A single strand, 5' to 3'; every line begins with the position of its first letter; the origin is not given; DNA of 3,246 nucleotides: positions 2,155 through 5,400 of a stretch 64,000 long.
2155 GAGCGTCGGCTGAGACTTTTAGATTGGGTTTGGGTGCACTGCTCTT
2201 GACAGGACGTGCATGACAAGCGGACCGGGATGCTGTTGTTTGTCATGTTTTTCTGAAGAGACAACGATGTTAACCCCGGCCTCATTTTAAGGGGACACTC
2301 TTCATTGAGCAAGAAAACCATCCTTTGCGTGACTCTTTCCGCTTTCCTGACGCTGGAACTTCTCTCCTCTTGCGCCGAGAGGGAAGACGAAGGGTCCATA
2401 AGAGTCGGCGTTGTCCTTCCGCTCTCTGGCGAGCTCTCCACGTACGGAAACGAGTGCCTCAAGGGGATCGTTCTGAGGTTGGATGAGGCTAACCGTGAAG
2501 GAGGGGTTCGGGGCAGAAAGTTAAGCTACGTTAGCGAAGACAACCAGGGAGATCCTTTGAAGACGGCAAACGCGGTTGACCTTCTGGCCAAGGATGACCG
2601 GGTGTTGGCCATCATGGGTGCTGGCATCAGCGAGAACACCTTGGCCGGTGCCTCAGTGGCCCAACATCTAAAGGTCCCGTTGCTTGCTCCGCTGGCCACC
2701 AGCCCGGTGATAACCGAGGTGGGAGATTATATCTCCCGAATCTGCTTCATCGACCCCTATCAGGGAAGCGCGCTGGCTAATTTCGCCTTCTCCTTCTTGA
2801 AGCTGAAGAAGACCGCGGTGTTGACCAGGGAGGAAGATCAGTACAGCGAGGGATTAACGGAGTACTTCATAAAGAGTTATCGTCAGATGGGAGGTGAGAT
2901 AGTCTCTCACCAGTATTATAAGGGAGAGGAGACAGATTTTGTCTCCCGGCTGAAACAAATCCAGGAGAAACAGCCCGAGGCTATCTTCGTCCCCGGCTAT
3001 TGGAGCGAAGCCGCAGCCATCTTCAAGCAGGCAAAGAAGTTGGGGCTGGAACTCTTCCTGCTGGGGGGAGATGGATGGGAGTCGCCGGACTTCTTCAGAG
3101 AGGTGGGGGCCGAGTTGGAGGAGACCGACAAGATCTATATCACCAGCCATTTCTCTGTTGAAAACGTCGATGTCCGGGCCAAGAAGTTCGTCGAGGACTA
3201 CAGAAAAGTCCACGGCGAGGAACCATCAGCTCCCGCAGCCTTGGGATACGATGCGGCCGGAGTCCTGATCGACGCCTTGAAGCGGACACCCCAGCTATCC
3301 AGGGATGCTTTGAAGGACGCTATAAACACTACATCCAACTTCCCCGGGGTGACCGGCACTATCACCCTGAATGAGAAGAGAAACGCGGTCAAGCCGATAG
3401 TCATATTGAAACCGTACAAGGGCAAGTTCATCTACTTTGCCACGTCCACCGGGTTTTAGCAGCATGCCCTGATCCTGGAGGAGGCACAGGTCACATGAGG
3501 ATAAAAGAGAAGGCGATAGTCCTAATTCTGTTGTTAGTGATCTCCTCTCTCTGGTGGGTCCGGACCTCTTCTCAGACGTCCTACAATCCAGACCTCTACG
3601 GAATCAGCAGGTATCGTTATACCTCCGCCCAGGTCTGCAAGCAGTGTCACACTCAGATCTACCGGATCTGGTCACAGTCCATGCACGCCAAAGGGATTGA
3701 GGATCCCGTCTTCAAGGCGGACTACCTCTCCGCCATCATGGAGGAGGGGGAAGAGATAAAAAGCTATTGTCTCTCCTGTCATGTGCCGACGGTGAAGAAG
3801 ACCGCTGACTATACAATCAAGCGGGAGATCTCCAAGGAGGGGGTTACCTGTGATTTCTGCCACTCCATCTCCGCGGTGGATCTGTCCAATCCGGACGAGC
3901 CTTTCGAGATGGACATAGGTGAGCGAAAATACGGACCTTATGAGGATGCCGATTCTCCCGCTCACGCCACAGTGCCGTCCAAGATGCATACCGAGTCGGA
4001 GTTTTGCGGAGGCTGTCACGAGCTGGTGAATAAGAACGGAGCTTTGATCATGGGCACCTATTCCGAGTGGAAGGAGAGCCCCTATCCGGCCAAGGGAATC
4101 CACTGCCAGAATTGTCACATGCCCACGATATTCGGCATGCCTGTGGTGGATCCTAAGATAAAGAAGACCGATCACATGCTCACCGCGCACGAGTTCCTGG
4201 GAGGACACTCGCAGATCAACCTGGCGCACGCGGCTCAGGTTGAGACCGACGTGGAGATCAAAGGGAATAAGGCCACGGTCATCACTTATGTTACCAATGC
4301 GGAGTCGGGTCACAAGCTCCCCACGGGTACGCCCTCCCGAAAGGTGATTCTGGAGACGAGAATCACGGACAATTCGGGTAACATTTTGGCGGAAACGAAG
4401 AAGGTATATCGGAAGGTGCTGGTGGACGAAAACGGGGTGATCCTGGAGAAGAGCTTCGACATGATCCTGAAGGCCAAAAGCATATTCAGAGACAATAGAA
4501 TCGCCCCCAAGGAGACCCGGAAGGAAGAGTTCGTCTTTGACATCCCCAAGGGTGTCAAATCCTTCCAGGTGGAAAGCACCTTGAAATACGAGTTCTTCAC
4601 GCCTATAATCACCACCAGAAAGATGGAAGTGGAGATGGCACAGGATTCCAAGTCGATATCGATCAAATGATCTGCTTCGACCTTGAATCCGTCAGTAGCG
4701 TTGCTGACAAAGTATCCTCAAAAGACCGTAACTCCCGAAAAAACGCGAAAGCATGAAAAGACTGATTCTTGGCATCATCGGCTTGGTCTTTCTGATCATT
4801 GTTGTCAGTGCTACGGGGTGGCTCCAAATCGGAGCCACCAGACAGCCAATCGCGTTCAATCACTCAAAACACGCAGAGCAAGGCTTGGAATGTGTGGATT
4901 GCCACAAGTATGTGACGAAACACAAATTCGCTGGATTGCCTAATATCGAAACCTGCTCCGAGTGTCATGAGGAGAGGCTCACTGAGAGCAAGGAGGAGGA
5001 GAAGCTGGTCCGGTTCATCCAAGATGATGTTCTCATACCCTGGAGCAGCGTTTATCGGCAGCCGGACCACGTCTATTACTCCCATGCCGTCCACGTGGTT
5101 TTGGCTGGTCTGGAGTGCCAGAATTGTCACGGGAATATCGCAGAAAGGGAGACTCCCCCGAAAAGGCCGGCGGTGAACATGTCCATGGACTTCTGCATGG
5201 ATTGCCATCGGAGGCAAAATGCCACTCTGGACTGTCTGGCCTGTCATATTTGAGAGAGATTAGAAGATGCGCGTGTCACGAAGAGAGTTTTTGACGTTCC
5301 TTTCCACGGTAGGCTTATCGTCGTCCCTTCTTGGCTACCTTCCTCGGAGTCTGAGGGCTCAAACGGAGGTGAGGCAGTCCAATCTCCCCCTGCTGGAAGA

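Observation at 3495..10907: Minimal Qrc/alternative complex III-like operon flanked by two extra multiheme cytochromes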

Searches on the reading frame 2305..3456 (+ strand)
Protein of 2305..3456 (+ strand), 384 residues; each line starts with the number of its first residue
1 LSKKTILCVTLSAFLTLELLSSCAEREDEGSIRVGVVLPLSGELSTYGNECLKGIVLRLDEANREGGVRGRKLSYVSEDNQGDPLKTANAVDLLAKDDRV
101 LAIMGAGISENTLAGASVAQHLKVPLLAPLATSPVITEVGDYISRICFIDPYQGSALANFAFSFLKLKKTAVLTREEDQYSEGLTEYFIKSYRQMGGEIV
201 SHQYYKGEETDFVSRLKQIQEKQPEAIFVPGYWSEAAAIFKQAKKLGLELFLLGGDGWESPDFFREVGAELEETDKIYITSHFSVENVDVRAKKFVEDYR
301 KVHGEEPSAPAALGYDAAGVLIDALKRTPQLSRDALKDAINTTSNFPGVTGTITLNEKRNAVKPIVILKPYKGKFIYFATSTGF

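Call 4: search_protein_families(library=pfam, proteins=[window:2305-3456:+], max_evalue=0.01)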
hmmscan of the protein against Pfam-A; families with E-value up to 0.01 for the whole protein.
window:2305-3456:+ (384 aa): 3 families
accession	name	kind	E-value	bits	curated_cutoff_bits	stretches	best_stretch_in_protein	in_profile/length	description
PF13458.12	Peripla_BP_6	-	3.7e-52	178.5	31.7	1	31-367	1-335/343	Periplasmic binding protein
PF01094.35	ANF_receptor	-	7.2e-23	81.6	25.4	1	59-363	10-342/353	Receptor family ligand binding region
PF13433.12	Peripla_BP_5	-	6.6e-17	62.1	27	1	32-367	1-333/363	Periplasmic binding protein domain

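Call 5: search_protein_families(library=ncbifam, proteins=[window:2305-3456:+], max_evalue=0.01)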
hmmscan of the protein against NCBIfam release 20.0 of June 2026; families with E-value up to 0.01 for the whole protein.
window:2305-3456:+ (384 aa): 3 families
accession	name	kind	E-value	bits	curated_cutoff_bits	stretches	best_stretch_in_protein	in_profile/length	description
NF011933.0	PRK15404.1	subfamily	1.3e-30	106.8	477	1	23-358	18-347/370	high-affinity branched-chain amino acid ABC transporter substrate-binding protein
TIGR03407.1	urea_ABC_UrtA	exception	6.4e-12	45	492.75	1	32-364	1-332/361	urea ABC transporter substrate-binding protein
TIGR03669.1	urea_ABC_arch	equivalog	2.2e-11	43.3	494.8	1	32-110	1-78/375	urea ABC transporter substrate-binding protein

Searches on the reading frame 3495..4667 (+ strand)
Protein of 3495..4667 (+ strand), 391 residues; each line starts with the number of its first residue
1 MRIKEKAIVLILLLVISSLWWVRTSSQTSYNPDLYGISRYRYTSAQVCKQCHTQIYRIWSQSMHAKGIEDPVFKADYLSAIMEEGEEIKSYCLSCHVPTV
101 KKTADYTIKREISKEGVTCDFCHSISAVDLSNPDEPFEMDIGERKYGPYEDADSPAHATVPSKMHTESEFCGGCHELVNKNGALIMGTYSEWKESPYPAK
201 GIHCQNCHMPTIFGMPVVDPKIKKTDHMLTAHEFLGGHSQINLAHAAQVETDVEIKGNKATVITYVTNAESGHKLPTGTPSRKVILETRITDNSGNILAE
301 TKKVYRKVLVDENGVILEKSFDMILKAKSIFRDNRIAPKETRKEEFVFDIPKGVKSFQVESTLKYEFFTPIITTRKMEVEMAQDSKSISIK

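Call 4: search_protein_families(library=pfam, proteins=[window:3495-4667:+], max_evalue=0.01)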
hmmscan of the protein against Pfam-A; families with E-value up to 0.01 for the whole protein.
window:3495-4667:+ (391 aa): 5 families
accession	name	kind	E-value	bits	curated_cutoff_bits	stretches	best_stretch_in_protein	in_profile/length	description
PF13435.11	Cytochrome_C554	-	1.3e-13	52.1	20.8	1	47-124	1-84/84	Cytochrome c554 and c-prime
PF14522.11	Cytochrome_C7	-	6.3e-06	26.4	24.8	1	45-124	13-67/67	Cytochrome c7 and related cytochrome c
PF22113.1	Mtrc-MtrF_II-IV_dom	-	3.5e-05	23.8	30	0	112-211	77-166/176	Outer membrane cytochrome MtrC/MtrF-like, domains II/IV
PF22678.1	Cytochrom_c_NrfB-like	-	0.0021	18.9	27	1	48-127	1-69/89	Cytochrome c-type protein NrfB-like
PF03264.19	Cytochrom_NNT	-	0.0028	17.9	24.1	0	163-224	31-87/174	NapC/NirT cytochrome c family, N-terminal region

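Call 5: search_protein_families(library=ncbifam, proteins=[window:3495-4667:+], max_evalue=0.01)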
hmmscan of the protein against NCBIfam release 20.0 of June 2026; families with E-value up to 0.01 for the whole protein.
window:3495-4667:+ (391 aa): 8 families
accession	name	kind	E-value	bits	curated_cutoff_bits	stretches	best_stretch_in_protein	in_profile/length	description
NF040886.1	cyt_C_like_Sec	equivalog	6e-28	97.6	250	2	108-390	146-422/423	multiheme c-type cytochrome (seleno)protein ExtKL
NF041198.1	UshA_like_PCGU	equivalog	1.2e-12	47.2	275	1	40-132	403-488/519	UshA-like (seleno)protein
TIGR03153.1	cytochr_NrfH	equivalog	2.5e-07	30.9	134.2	1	162-215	22-66/138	cytochrome c nitrite reductase small subunit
NF008659.0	PRK11659.1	equivalog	8.9e-06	25.5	184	1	47-126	77-145/188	cytochrome c nitrite reductase pentaheme subunit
TIGR03508.1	decahem_SO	subfamily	0.00028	20.4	192.2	0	45-126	34-104/258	DmsE family decaheme c-type cytochrome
NF043010.1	Cyt554_Nsmonas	equivalog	0.00056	19.4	400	1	42-124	28-116/238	cytochrome c-550 CycA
NF041028.1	decahem_GSU2203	exception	0.0017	17.6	325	0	84-210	96-183/317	GSU2203 family decaheme c-type cytochrome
TIGR03146.1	cyt_nit_nrfB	equivalog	0.0055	17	166.6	0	48-127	43-120/145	cytochrome c nitrite reductase pentaheme subunit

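Call 33: search_solved_structures(query=window:3495-4667:+, max_evalue=1, show_alignments=1)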
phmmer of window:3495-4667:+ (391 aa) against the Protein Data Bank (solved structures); distinct sequences matched with E-value up to 1: 7.
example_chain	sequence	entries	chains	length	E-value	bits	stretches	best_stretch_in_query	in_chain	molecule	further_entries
5ze8_A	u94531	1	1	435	1.8e-14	56.5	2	42-128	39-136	cytochrome c552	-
6i5b_A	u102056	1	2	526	9.5e-06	27.8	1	41-71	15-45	Uncharacterized protein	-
1bvb_A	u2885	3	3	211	0.0086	18.1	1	45-124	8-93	CYTOCHROME C-554 | CYTOCHROME C554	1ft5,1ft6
9wt9_A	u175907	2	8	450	0.019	17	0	43-81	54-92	Cytochrome c,Multiheme cytochrome c selenoprotein mutant (MccSep U325A) | Cytochrome c,Multiheme cytochrome c selenoprotein (MccSep)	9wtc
9wt8_A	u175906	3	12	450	0.022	16.8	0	43-81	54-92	Cytochrome c,Multiheme cytochrome c selenoprotein (MccSep)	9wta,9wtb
2ozy_A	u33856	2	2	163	0.16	13.9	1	48-126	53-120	Cytochrome c-type protein nrfB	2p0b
3q1d_A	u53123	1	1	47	0.93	11.4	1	82-101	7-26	Tripartite motif-containing protein 54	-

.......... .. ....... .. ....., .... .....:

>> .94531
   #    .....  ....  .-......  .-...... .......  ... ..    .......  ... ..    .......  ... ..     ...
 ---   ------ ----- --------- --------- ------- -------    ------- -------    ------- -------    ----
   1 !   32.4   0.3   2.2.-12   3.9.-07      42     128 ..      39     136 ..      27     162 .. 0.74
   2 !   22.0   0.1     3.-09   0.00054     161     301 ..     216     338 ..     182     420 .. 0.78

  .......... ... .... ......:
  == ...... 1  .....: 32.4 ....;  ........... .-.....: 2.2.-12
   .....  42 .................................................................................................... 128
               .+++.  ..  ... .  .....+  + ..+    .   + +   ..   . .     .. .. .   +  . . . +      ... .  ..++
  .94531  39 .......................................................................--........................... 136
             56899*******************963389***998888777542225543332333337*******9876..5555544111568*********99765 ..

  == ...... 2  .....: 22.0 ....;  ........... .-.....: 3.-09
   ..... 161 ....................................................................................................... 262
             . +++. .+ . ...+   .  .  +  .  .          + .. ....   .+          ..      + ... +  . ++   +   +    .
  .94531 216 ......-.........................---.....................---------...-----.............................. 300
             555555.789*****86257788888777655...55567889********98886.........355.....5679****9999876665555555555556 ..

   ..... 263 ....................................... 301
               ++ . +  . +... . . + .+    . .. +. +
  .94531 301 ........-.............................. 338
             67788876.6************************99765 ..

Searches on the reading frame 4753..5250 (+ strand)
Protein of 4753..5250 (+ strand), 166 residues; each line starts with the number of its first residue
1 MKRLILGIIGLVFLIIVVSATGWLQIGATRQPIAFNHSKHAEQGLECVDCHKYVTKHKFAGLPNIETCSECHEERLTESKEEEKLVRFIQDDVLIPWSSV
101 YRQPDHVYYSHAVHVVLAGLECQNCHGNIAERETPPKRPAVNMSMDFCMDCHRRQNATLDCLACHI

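Call 4: search_protein_families(library=pfam, proteins=[window:4753-5250:+], max_evalue=0.01)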
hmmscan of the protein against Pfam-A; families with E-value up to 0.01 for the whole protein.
window:4753-5250:+ (166 aa): 6 families
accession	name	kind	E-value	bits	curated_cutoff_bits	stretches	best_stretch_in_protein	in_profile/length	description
PF14522.11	Cytochrome_C7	-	3e-13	49.8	24.8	2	107-165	1-66/67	Cytochrome c7 and related cytochrome c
PF02085.21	Cytochrom_CIII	-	1.7e-10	41.6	22.9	1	28-85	16-65/101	Class III cytochrome C family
PF14537.11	Cytochrom_c3_2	-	8.5e-07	29.8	25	1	40-152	2-78/79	Cytochrome c3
PF05495.17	zf-CHY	-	0.0011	19.8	31.3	0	121-165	20-62/68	CHY zinc finger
PF09699.15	Paired_CXXCH_1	-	0.0024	18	20.6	0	114-155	1-39/41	Doubled CXXCH motif (Paired_CXXCH_1)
PF13447.11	Multi-haem_cyto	-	0.0098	15.6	21.9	0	45-155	3-105/269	Seven times multi-haem cytochrome CxxCH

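Call 5: search_protein_families(library=ncbifam, proteins=[window:4753-5250:+], max_evalue=0.01)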
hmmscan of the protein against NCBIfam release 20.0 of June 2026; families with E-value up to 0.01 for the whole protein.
window:4753-5250:+ (166 aa): 14 families
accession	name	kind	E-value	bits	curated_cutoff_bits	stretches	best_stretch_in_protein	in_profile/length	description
NF041781.1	mnquin_red_QrcA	equivalog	8.9e-32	110.1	180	1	9-165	6-173/174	menaquinone reductase multiheme cytochrome c subunit QrcA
TIGR04257.1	nanowire_3heme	domain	5.1e-09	36.2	40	2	103-165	9-74/75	c(7)-type cytochrome triheme domain-containing protein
TIGR03508.1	decahem_SO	subfamily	1.4e-07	31.3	192.2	1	33-81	83-133/258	DmsE family decaheme c-type cytochrome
NF043011.1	CytC7_Geobact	equivalog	4.6e-07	30.2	120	1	1-75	1-77/89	cytochrome c7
NF041028.1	decahem_GSU2203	exception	3.1e-06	26.6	325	1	33-75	114-158/317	GSU2203 family decaheme c-type cytochrome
NF040968.1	FeS_ExtO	equivalog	4.7e-06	25.7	200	1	39-75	176-210/416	selenite/tellurite reduction operon b-type cytochrome iron-sulfur cluster-binding subunit ExtO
NF040967.1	cytc_ExtN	equivalog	5.6e-06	25.5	200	1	39-75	176-210/415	selenite/tellurite reduction operon c-type cytochrome ExtN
NF045722.1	c3_cytochr_TmcA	equivalog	1.3e-05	25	114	1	28-80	39-95/125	acidic tetraheme cytochrome c3 TmcA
NF038038.1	cytoc_DsrJ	equivalog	1.6e-05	25.2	100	1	94-165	62-121/121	sulfate reduction electron transfer complex DsrMKJOP subunit DsrJ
NF041869.1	paae_haloarch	equivalog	0.00039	20.6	100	1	119-153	17-50/56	1,2-phenylacetyl-CoA epoxidase subunit PaaE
NF008659.0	PRK11659.1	equivalog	0.00064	19.4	184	1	108-157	126-172/188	cytochrome c nitrite reductase pentaheme subunit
NF045713.1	CxxCH_16_HmcA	equivalog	0.0011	17.6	400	0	31-74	294-327/541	sulfate respiration complex hexadecaheme cytochrome HmcA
NF047727.1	4hemeCytCCctA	equivalog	0.0018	18.4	180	0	121-165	59-104/109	tetraheme c-type cytochrome CctA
TIGR03146.1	cyt_nit_nrfB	equivalog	0.0074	16.6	166.6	1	38-155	34-144/145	cytochrome c nitrite reductase pentaheme subunit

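Call 34: search_solved_structures(query=window:4753-5250:+, max_evalue=1, show_alignments=2)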
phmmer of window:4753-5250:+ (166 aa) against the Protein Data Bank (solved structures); distinct sequences matched with E-value up to 1: 34.
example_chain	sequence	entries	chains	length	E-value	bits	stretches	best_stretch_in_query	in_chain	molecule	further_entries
8k9e_A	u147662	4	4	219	1.5e-22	83.3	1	5-155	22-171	Cytochrome c7-like domain-containing protein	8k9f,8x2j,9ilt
6lod_A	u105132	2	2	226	1.3e-20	77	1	5-155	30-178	MULTIHEME_CYTC domain-containing protein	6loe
6f0k_A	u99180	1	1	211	7.3e-20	74.6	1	8-156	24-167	Cytochrome c family protein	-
6btm_A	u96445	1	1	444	1.3e-17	67.2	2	95-160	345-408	Alternative Complex III subunit A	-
2a3m_A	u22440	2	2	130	6e-05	26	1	6-74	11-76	COG3005: Nitrate/TMAO reductases, membrane-bound tetraheme cytochrome c subunit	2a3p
1a2i_A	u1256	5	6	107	0.0013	21.6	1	23-56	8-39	CYTOCHROME C3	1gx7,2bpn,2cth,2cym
2cdv_A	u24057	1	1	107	0.0017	21.3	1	23-74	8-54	CYTOCHROME C3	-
2cy3_A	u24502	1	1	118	0.0019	21.1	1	27-90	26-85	CYTOCHROME C3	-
1j0p_A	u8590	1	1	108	0.0022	20.9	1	23-74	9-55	Cytochrome c3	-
1w7o_A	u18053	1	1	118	0.003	20.5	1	27-90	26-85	CYTOCHROME C3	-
1wr5_A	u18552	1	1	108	0.0031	20.5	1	23-65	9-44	Cytochrome c3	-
1it1_A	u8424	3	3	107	0.0049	19.8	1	23-68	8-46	cytochrome c3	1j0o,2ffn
2ewk_A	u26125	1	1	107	0.0062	19.5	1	23-68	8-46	Cytochrome c3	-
6h5l_A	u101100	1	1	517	0.0063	19.5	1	45-152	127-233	Similar to hydroxylamine oxidoreductase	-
3h4n_A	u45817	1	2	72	0.0064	19.4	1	29-75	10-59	Cytochrome c7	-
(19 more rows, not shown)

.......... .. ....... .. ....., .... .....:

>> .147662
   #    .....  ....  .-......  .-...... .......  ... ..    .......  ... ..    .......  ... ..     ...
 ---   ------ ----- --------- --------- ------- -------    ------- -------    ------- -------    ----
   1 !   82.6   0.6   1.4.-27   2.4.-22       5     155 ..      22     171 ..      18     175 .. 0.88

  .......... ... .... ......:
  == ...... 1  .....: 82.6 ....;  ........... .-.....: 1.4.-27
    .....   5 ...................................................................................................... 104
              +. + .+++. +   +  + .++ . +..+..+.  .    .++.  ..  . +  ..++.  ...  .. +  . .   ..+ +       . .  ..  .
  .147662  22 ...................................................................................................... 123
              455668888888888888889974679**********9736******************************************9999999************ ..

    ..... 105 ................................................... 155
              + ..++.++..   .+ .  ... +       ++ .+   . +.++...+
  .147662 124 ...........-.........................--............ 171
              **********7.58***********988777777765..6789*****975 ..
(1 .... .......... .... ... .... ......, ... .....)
